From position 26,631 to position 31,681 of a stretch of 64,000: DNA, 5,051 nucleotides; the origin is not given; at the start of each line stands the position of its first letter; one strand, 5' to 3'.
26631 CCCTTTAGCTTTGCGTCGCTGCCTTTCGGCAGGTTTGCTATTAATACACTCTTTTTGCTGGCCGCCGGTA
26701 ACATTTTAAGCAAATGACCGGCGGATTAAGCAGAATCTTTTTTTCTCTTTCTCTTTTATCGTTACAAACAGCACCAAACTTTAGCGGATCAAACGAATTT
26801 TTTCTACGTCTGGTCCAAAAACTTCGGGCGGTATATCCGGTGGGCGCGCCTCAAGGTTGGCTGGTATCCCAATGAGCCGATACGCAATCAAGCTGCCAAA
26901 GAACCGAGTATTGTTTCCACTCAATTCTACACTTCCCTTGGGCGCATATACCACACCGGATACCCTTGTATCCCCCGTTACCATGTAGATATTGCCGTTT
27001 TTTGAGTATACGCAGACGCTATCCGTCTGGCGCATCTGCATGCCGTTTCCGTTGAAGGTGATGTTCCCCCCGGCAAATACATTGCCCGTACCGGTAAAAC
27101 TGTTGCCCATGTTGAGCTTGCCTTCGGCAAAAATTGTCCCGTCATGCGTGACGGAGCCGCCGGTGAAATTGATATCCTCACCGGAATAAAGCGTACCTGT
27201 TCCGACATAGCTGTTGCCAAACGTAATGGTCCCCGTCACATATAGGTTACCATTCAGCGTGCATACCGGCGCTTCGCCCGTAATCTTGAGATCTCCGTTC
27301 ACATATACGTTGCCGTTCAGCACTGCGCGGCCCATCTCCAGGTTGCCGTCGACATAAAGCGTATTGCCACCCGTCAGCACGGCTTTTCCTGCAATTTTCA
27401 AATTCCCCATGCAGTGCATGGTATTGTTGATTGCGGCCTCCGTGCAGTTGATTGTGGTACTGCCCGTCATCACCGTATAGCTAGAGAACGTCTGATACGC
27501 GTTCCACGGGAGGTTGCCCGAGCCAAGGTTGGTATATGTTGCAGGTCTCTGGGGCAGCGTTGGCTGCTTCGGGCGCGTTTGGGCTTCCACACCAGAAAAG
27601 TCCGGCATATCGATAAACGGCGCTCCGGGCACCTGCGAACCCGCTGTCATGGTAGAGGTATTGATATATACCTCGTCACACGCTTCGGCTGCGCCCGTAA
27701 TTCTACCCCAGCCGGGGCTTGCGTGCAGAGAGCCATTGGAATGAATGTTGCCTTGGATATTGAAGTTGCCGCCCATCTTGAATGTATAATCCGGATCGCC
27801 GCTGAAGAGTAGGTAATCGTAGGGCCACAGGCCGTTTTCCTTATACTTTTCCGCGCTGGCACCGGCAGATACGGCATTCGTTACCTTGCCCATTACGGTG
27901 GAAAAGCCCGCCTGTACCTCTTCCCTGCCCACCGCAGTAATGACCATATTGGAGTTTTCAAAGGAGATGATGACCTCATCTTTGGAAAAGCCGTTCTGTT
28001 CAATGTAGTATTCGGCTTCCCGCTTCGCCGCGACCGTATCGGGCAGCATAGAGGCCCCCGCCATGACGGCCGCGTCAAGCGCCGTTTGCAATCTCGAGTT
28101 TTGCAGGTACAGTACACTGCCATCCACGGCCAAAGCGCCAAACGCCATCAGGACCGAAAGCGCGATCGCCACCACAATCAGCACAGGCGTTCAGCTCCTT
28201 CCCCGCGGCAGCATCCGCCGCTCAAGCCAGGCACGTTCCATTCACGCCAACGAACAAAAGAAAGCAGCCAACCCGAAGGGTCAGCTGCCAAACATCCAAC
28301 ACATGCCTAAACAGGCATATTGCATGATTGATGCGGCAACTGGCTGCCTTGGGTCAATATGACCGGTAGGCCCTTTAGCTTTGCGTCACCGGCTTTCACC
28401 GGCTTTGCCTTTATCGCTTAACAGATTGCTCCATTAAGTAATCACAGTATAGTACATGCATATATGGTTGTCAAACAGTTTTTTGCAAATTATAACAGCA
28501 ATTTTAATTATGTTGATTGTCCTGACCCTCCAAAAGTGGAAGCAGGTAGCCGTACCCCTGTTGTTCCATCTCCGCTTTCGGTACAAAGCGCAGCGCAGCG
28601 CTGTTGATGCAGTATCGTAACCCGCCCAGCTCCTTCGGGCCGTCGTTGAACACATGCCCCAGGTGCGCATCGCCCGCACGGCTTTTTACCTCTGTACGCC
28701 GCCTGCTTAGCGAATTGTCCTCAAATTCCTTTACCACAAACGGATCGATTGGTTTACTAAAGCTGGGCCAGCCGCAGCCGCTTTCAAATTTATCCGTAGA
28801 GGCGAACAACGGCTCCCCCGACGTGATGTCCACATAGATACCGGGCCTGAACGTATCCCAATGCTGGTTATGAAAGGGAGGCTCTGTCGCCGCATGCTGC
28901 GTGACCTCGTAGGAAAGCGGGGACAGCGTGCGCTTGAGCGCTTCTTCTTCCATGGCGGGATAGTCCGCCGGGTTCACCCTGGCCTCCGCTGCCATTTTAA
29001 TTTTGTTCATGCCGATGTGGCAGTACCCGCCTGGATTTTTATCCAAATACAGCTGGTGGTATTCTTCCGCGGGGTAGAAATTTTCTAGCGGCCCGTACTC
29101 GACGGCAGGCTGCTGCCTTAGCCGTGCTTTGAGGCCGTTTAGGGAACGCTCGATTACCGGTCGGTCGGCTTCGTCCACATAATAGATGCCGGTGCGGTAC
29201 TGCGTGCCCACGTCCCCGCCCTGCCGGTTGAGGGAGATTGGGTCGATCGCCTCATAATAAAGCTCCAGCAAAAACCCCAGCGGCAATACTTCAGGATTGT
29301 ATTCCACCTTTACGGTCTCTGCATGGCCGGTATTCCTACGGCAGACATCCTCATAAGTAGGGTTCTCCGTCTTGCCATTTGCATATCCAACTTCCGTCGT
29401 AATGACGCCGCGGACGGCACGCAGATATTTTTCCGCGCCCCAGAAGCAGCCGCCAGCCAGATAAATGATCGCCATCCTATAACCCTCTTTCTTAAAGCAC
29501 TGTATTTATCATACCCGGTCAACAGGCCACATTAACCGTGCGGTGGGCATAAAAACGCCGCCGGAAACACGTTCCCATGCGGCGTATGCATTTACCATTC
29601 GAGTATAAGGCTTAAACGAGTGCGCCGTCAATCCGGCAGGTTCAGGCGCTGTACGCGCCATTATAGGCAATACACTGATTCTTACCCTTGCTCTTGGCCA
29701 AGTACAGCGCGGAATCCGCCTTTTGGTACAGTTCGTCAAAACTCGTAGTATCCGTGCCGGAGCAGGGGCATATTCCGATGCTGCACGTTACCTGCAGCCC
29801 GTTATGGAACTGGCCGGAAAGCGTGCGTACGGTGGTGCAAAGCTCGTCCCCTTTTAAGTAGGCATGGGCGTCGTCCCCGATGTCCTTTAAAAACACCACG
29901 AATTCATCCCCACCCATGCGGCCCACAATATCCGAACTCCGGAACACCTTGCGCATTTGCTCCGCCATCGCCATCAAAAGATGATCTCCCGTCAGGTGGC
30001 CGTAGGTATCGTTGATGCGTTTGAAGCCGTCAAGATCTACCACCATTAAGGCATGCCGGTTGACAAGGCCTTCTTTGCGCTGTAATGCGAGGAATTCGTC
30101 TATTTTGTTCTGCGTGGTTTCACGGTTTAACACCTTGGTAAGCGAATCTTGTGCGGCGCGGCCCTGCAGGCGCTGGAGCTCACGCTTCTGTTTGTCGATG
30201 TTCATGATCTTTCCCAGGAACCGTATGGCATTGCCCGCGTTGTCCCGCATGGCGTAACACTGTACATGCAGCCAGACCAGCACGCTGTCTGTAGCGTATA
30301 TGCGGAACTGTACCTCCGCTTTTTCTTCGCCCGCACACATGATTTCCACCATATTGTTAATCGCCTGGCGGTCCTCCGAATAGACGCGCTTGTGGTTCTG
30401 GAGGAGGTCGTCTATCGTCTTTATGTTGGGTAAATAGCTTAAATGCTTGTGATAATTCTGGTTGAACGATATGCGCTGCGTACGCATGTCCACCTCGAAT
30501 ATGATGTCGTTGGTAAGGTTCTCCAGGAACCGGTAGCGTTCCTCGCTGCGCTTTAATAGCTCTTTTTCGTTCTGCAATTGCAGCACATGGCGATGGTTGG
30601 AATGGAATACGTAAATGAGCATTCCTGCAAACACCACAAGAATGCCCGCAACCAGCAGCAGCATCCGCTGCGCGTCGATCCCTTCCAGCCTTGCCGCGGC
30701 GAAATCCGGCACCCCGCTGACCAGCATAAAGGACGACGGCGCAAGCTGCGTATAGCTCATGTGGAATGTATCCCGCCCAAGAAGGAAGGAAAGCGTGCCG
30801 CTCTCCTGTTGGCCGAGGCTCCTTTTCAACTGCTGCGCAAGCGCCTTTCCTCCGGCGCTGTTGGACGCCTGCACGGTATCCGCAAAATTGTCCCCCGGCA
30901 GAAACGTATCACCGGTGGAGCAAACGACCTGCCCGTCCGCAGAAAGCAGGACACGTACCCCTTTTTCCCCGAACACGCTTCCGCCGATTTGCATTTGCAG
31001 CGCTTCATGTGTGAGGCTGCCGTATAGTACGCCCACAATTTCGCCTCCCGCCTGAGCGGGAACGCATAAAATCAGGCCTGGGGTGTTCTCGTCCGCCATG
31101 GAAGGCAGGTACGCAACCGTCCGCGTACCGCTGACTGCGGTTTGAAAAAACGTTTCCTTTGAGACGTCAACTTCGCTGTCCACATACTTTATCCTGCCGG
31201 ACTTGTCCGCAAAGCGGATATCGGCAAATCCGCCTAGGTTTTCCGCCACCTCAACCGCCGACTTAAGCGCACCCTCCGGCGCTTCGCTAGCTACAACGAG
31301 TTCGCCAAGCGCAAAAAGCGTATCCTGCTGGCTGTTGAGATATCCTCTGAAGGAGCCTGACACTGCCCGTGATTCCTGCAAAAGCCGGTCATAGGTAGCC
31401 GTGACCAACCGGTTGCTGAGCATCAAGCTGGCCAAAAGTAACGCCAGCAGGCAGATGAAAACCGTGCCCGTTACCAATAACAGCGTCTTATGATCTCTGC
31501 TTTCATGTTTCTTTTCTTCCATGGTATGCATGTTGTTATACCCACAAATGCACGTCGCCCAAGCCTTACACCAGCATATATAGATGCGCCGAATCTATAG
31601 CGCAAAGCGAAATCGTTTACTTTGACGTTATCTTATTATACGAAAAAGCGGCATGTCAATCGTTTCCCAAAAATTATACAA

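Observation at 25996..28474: Three c-di-GMP-I (GEMM-I) riboswitches in series, each with its own terminator, gate one Tad/Flp pilus operon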

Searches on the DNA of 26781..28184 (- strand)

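Call 11: search_rna_families(sources=[L001, L002, L003, L004, L005, L006, L007, L008, L009, L010], threshold=gathering)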
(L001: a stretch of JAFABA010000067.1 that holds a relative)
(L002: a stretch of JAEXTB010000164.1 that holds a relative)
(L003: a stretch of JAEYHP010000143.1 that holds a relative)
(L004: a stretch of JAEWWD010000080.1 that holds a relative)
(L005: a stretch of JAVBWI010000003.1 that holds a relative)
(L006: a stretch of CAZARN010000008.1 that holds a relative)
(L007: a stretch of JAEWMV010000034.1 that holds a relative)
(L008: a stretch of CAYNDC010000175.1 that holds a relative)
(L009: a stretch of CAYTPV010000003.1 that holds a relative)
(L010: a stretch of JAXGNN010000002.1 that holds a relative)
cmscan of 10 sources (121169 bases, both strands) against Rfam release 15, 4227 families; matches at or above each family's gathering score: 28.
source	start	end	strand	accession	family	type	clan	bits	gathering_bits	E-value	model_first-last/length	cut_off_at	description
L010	8266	8352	+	RF01051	c-di-GMP-I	Cis-reg; riboswitch;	CL00126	83.8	35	9.3e-15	1-87/87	no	c-di-GMP-I riboswitch aptamer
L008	2735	2823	+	RF01051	c-di-GMP-I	Cis-reg; riboswitch;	CL00126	82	35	2.5e-14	1-87/87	no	c-di-GMP-I riboswitch aptamer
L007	1974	2059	+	RF01051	c-di-GMP-I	Cis-reg; riboswitch;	CL00126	81.8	35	2.8e-14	1-87/87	no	c-di-GMP-I riboswitch aptamer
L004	8224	8308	+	RF01051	c-di-GMP-I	Cis-reg; riboswitch;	CL00126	80.6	35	5.4e-14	1-87/87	no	c-di-GMP-I riboswitch aptamer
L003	6765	6851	+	RF01051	c-di-GMP-I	Cis-reg; riboswitch;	CL00126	79.3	35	1.1e-13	1-87/87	no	c-di-GMP-I riboswitch aptamer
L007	498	585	+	RF01051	c-di-GMP-I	Cis-reg; riboswitch;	CL00126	77.8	35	2.7e-13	1-87/87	no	c-di-GMP-I riboswitch aptamer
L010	6806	6893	+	RF01051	c-di-GMP-I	Cis-reg; riboswitch;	CL00126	76.8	35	4.7e-13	1-87/87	no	c-di-GMP-I riboswitch aptamer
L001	8990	9074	+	RF01051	c-di-GMP-I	Cis-reg; riboswitch;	CL00126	76.7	35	5.1e-13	1-87/87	no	c-di-GMP-I riboswitch aptamer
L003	8867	8951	+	RF01051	c-di-GMP-I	Cis-reg; riboswitch;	CL00126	76.7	35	5.1e-13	1-87/87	no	c-di-GMP-I riboswitch aptamer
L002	8960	9049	+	RF01051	c-di-GMP-I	Cis-reg; riboswitch;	CL00126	76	35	7.4e-13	1-87/87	no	c-di-GMP-I riboswitch aptamer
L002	6711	6801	+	RF01051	c-di-GMP-I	Cis-reg; riboswitch;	CL00126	74.8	35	1.4e-12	1-87/87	no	c-di-GMP-I riboswitch aptamer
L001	6761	6847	+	RF01051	c-di-GMP-I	Cis-reg; riboswitch;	CL00126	74.5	35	1.7e-12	1-87/87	no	c-di-GMP-I riboswitch aptamer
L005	8250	8334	+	RF01051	c-di-GMP-I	Cis-reg; riboswitch;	CL00126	74.4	35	1.8e-12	1-87/87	no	c-di-GMP-I riboswitch aptamer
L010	8557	8643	+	RF01051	c-di-GMP-I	Cis-reg; riboswitch;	CL00126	73.1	35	3.7e-12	1-87/87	no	c-di-GMP-I riboswitch aptamer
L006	8253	8345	+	RF01051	c-di-GMP-I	Cis-reg; riboswitch;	CL00126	72.3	35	5.9e-12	1-87/87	no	c-di-GMP-I riboswitch aptamer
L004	6789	6876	+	RF01051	c-di-GMP-I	Cis-reg; riboswitch;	CL00126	72.1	35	6.4e-12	1-87/87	no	c-di-GMP-I riboswitch aptamer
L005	6781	6869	+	RF01051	c-di-GMP-I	Cis-reg; riboswitch;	CL00126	71.9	35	7.3e-12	1-87/87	no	c-di-GMP-I riboswitch aptamer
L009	6772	6861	+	RF01051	c-di-GMP-I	Cis-reg; riboswitch;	CL00126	71.9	35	7.3e-12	1-87/87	no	c-di-GMP-I riboswitch aptamer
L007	2212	2297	+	RF01051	c-di-GMP-I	Cis-reg; riboswitch;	CL00126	71.4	35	9.6e-12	1-87/87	no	c-di-GMP-I riboswitch aptamer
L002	8457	8541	+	RF01051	c-di-GMP-I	Cis-reg; riboswitch;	CL00126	70.8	35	1.4e-11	1-87/87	no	c-di-GMP-I riboswitch aptamer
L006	6802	6894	+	RF01051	c-di-GMP-I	Cis-reg; riboswitch;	CL00126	70.5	35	1.6e-11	1-87/87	no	c-di-GMP-I riboswitch aptamer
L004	8683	8770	+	RF01051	c-di-GMP-I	Cis-reg; riboswitch;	CL00126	70.2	35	1.9e-11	1-87/87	no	c-di-GMP-I riboswitch aptamer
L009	8347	8431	+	RF01051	c-di-GMP-I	Cis-reg; riboswitch;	CL00126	70.1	35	2.1e-11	1-87/87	no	c-di-GMP-I riboswitch aptamer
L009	8803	8888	+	RF01051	c-di-GMP-I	Cis-reg; riboswitch;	CL00126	68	35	6.7e-11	1-87/87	no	c-di-GMP-I riboswitch aptamer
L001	8490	8574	+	RF01051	c-di-GMP-I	Cis-reg; riboswitch;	CL00126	66.8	35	1.3e-10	1-87/87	no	c-di-GMP-I riboswitch aptamer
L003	8370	8454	+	RF01051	c-di-GMP-I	Cis-reg; riboswitch;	CL00126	64.8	35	3.9e-10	1-87/87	no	c-di-GMP-I riboswitch aptamer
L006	8537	8625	+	RF03167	c-di-GMP-I-GGC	Cis-reg; riboswitch;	CL00126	64.6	59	1e-12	1-80/80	no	c-di-GMP-I-GGC riboswitch aptamer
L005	8781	8867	+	RF01051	c-di-GMP-I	Cis-reg; riboswitch;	CL00126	64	35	6.4e-10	1-87/87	no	c-di-GMP-I riboswitch aptamer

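Call 12: search_rna_families(sources=[L011, L012, L013, L014, L015, L016, L017, L018, L019, L020, L021], threshold=gathering)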
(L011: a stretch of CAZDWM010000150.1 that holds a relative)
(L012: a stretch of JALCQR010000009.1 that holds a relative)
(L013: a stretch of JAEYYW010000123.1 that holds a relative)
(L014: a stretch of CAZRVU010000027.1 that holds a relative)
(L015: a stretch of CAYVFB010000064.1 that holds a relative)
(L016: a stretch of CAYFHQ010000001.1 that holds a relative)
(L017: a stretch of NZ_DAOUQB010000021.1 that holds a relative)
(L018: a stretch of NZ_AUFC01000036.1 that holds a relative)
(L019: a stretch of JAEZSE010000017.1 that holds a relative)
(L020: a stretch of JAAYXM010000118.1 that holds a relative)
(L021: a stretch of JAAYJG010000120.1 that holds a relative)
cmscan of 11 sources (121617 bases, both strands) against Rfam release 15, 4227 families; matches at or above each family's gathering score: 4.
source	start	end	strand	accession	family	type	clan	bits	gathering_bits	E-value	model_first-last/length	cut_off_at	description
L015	2248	2374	+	RF00379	c-di-AMP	Cis-reg; riboswitch;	-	93.7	38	1.7e-20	1-134/134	no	c-di-AMP riboswitch aptamer (ydaO/yuaA leader)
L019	4653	4737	+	RF01051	c-di-GMP-I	Cis-reg; riboswitch;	CL00126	78.9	35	1.5e-13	1-87/87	no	c-di-GMP-I riboswitch aptamer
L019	4854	4938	+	RF01051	c-di-GMP-I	Cis-reg; riboswitch;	CL00126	76.7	35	5e-13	1-87/87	no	c-di-GMP-I riboswitch aptamer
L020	3273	3345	-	RF00005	tRNA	Gene; tRNA;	CL00001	66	29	7.6e-12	1-71/71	no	tRNA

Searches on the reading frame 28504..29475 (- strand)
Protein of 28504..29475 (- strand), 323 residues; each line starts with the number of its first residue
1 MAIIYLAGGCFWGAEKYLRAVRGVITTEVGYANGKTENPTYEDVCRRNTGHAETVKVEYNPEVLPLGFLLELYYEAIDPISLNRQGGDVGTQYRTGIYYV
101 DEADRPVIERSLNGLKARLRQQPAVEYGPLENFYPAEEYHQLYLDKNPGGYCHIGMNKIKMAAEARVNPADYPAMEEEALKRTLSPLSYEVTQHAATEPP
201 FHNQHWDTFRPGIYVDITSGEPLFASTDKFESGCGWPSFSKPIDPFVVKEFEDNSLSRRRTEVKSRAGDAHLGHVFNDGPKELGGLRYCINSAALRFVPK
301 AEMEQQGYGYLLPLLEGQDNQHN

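Call 5: search_protein_families(library=pfam, proteins=[window:28504-29475:-], max_evalue=0.01)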
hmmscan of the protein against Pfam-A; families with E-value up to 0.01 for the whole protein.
window:28504-29475:- (323 aa): 2 families
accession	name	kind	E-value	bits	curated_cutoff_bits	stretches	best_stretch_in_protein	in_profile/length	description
PF01625.27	PMSR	-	1.3e-58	198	23.7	1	4-153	2-153/153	Peptide methionine sulfoxide reductase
PF01641.26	SelR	-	1.4e-44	151.2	24.9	1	184-299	1-116/116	SelR domain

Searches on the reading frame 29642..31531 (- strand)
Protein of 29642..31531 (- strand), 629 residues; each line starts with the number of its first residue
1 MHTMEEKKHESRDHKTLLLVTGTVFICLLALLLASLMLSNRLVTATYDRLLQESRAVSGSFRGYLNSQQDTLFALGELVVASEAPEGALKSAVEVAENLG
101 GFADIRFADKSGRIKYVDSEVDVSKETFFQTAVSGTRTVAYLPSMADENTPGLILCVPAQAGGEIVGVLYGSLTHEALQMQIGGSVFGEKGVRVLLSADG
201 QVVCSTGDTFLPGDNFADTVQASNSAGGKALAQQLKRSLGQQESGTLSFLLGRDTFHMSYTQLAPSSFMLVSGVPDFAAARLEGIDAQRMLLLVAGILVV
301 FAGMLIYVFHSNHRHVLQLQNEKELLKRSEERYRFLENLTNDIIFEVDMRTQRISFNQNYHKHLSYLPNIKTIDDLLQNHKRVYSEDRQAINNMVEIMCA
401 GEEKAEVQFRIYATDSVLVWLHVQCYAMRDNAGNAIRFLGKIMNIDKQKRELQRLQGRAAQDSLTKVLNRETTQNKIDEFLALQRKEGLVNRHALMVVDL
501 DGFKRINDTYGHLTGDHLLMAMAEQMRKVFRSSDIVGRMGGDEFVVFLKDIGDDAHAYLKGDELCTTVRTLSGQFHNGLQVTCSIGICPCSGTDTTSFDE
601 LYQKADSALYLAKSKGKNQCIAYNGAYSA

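Call 6: search_protein_families(library=pfam, proteins=[window:29642-31531:-], max_evalue=0.01)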
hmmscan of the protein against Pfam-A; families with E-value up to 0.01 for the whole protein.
window:29642-31531:- (629 aa): 3 families
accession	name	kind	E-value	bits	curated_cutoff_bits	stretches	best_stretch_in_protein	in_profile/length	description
PF00990.26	GGDEF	-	1.1e-38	132.9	23.8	1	459-619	1-161/161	Diguanylate cyclase, GGDEF domain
PF08447.18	PAS_3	-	1.5e-05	25.6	25.6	1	380-440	27-87/89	PAS fold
PF02743.24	dCache_1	-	5.1e-05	23.4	45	1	57-212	18-184/240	Cache domain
